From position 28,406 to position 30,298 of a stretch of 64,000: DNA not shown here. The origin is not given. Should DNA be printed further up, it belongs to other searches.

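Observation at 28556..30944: Divergent Elp3 plus Trm9-like methyltransferase pair: candidate eukaryote/archaeal-type mcm5U34 tRNA-modification module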

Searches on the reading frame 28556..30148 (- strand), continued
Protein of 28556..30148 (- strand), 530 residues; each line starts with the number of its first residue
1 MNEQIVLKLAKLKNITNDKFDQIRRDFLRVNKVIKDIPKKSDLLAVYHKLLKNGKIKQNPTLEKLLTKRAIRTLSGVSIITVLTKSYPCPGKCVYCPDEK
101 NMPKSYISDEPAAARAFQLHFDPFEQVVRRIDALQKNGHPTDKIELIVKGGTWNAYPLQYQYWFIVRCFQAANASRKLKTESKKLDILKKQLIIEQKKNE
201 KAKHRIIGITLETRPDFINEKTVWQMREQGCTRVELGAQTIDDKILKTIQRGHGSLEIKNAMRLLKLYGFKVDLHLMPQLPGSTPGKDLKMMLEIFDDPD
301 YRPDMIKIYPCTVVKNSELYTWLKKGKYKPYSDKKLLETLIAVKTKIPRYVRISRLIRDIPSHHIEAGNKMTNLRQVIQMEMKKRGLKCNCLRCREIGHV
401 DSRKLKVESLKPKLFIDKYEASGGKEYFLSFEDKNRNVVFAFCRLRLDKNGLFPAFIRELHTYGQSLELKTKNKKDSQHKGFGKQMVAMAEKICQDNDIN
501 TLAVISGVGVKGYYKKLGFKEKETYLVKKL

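Call 49: search_solved_structures(query=window:28556-30148:-, max_evalue=1e-100, show_alignments=4)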
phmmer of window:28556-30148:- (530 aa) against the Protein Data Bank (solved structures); distinct sequences matched with E-value up to 1e-100: 6.
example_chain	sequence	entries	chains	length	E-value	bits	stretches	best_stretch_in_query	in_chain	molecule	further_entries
6ia8_A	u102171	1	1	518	1.4e-119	403.1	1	13-530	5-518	Histone acetyltransferase, ELP3 family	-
6iaz_A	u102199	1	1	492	7.2e-119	400.7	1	49-530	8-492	Histone acetyltransferase, ELP3 family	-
6iad_A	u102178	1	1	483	3.4e-118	398.5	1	62-530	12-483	Histone acetyltransferase, ELP3 family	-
5l7j_A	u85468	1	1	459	4.1e-109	368.6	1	68-529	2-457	ELP3 family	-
6ia6_A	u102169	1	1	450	1.6e-102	346.8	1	67-529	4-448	ELP3 family, ELP3 family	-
5l7l_A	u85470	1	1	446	2.5e-102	346.1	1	68-529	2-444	ELP3 family, ELP3 family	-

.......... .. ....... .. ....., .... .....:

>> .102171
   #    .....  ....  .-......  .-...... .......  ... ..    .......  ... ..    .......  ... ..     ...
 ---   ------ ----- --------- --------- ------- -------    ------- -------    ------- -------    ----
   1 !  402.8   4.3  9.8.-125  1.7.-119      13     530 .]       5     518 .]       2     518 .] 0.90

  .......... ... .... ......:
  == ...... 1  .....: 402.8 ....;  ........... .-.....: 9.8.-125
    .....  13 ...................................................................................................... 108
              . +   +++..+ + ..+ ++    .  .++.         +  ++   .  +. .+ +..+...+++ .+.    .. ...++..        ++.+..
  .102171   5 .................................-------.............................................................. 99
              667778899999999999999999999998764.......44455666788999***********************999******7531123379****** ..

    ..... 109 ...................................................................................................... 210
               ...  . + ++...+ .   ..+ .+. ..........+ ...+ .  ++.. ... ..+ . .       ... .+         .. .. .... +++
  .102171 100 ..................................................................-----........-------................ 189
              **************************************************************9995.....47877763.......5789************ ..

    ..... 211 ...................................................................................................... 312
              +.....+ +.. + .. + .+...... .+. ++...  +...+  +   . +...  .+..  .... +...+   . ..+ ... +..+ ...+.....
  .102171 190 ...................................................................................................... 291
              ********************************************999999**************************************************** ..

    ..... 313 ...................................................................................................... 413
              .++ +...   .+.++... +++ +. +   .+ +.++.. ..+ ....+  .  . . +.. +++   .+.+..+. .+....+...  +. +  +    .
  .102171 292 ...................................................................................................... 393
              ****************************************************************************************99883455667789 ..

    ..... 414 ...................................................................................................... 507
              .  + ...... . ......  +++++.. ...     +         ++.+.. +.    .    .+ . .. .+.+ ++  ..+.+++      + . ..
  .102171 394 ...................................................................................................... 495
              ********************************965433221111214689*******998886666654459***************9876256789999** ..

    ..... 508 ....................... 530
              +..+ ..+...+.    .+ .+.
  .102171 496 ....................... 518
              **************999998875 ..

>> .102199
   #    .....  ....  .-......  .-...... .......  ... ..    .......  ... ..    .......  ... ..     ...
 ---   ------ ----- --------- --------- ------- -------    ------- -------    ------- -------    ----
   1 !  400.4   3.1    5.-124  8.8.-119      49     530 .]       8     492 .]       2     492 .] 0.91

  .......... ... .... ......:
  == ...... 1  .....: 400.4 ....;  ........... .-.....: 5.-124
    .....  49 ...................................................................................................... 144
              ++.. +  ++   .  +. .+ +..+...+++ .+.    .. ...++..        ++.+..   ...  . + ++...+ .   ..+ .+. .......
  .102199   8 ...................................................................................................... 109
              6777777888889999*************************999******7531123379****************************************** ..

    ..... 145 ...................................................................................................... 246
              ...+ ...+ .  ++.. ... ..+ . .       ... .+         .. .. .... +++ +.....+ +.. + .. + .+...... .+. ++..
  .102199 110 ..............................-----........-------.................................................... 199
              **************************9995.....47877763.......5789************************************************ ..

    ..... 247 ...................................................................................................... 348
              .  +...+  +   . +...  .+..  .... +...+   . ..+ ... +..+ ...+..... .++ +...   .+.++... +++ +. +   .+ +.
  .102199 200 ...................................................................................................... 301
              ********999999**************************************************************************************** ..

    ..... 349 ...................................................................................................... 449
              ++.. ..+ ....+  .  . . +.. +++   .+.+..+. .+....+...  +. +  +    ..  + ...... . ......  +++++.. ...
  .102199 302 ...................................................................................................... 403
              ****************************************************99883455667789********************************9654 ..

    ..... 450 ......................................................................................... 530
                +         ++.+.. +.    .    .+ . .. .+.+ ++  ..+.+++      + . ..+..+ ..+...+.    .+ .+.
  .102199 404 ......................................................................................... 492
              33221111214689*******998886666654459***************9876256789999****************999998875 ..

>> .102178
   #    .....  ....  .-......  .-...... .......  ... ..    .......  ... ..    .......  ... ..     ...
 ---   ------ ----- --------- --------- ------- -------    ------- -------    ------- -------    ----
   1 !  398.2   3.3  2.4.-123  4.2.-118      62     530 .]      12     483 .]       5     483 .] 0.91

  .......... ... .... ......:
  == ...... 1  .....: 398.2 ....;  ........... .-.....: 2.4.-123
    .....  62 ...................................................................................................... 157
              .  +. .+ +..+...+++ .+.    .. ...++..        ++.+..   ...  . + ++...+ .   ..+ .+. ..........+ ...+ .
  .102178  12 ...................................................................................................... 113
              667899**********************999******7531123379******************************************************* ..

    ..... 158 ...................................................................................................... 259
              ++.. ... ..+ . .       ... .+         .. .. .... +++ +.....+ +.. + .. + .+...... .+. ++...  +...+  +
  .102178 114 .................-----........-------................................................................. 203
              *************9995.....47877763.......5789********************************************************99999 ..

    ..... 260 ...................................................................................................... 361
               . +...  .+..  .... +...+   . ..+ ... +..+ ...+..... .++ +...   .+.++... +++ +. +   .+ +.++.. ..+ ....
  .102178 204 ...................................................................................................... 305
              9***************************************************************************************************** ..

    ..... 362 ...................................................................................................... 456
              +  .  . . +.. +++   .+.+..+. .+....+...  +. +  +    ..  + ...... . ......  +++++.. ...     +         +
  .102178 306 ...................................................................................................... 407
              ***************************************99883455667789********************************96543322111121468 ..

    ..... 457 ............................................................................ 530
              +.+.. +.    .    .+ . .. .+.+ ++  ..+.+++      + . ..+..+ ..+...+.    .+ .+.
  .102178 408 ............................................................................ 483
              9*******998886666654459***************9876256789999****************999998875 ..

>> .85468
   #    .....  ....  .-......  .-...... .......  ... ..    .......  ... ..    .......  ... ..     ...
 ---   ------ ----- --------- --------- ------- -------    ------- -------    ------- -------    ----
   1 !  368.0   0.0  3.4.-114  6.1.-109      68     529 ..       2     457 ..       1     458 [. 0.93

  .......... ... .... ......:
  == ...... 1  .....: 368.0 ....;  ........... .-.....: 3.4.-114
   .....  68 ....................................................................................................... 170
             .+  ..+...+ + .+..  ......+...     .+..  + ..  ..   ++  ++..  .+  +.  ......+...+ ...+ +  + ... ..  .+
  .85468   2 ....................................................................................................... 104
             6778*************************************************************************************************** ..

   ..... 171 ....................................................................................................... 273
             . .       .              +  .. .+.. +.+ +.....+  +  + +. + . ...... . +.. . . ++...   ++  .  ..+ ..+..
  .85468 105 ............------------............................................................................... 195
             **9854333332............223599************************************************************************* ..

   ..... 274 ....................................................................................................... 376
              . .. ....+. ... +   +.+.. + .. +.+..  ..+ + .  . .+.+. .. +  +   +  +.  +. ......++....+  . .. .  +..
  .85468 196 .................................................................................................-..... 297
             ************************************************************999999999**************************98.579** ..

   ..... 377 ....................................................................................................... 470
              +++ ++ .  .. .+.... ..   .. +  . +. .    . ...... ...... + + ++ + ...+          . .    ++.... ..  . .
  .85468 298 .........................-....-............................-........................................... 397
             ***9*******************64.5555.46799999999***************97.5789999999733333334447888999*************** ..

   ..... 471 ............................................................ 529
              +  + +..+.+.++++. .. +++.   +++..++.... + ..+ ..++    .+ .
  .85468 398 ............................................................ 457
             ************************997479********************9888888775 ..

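Call 55: find_related_loci(query=A2, collection=metagenome_contigs, flank=4000)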
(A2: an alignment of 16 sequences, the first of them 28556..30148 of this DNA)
Query A2 (530 aa) in metagenome_contigs; peptide patterns used: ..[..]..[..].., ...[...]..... (x = any residue, [..] = any of these).
600 stretches matched a pattern (row limit reached: there are more); 536 encode a relative of the query (tblastn E <= 1e-3); the best 80 are kept; 80 distinct loci.
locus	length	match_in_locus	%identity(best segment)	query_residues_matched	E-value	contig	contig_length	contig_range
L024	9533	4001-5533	82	16-530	0e+0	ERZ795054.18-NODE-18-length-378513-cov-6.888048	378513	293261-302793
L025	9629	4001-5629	64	1-530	0e+0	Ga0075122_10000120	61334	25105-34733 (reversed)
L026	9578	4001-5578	64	1-530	0e+0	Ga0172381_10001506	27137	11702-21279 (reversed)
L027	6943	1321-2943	62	3-530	0e+0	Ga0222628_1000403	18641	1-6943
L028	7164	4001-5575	62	1-527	0e+0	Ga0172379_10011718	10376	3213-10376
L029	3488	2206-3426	80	1-396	0e+0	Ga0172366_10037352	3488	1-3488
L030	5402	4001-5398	62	1-469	0e+0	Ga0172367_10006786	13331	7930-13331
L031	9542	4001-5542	55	30-530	0e+0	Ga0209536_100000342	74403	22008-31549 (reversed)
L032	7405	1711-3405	55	3-530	0e+0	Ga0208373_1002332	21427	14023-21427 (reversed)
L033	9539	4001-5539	58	38-530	0e+0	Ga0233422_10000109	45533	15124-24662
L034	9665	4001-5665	56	3-530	0e+0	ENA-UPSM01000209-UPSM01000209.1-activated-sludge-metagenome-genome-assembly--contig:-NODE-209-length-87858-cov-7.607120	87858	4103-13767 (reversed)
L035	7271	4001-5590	55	1-530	0e+0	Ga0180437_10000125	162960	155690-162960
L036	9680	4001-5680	54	3-526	0e+0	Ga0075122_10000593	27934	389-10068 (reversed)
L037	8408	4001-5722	51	3-530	0e+0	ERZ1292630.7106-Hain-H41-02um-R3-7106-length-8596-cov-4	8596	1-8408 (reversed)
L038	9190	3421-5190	49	1-530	0e+0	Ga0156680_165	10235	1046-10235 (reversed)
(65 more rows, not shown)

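Call 67: list_cluster_members(proteins=[window:28556-30148:-, L001:4384-5994:-, L016:3980-5593:+, L018:3962-5587:+, L023:3932-5524:+, window:30216-30944:+, L016:5973-6686:-, L018:1461-2168:-, L023:3170-3862:-, L015:3251-3964:-])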
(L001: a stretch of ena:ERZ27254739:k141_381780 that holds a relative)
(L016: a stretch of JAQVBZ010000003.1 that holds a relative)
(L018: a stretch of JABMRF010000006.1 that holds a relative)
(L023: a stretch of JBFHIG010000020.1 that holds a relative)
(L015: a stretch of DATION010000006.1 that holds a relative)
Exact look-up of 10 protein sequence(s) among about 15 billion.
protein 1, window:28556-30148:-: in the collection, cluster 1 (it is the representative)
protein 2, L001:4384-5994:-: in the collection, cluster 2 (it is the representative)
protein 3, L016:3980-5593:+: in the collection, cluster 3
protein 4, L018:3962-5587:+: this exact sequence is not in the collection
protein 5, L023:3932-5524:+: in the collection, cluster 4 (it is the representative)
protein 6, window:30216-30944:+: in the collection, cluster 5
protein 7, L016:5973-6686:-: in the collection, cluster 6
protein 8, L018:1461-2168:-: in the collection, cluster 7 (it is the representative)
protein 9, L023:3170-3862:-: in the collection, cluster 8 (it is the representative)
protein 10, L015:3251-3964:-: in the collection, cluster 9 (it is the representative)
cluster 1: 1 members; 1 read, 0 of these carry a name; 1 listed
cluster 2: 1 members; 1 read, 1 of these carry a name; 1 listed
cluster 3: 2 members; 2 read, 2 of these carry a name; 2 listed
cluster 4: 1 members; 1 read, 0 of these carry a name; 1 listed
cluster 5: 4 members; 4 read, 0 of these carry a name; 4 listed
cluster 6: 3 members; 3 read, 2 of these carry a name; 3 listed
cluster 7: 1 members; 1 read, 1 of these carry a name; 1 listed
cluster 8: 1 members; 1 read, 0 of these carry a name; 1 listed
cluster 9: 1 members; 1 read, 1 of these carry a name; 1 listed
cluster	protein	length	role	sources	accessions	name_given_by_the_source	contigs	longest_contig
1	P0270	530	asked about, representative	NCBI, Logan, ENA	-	-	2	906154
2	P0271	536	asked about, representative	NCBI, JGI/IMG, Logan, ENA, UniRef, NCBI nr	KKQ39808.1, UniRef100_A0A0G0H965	MAG: Histone acetyltransferase [Candidatus Magasanikbacteria bacterium GW2011_GWA2_37_8] | tRNA carboxymethyluridine synthase n=1 Tax=Candidatus Magasanikbacteria bacterium ...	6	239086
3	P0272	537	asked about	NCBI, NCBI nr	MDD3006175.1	MAG: tRNA uridine(34) 5-carboxymethylaminomethyl modification radical SAM/GNAT enzyme ... | tRNA uridine(34) 5-carboxymethylaminomethyl modification radical SAM/GNAT enzyme Elp3 ...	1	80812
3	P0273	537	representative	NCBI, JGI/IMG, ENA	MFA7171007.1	MAG: tRNA uridine(34) 5-carboxymethylaminomethyl modification radical SAM/GNAT enzyme ... | elongator complex protein 3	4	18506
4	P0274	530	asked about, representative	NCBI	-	-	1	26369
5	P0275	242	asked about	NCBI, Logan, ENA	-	-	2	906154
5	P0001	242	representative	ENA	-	-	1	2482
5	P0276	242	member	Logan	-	-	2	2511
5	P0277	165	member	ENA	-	-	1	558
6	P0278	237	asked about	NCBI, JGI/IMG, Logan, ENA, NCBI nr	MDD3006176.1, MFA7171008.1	MAG: methyltransferase domain-containing protein [Candidatus Pacebacteria bacterium] | methyltransferase domain-containing protein [Candidatus Paceibacterota bacterium]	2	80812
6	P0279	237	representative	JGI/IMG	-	SAM-dependent methyltransferase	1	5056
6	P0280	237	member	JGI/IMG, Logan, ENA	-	-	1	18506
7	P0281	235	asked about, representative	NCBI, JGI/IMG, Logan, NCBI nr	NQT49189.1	class I SAM-dependent methyltransferase [Candidatus Kuenenbacteria bacterium]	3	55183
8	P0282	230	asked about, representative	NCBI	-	-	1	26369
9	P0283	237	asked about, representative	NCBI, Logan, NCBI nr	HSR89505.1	MAG TPA: class I SAM-dependent methyltransferase [Candidatus Udaeobacter sp.] | class I SAM-dependent methyltransferase [Candidatus Udaeobacter sp.]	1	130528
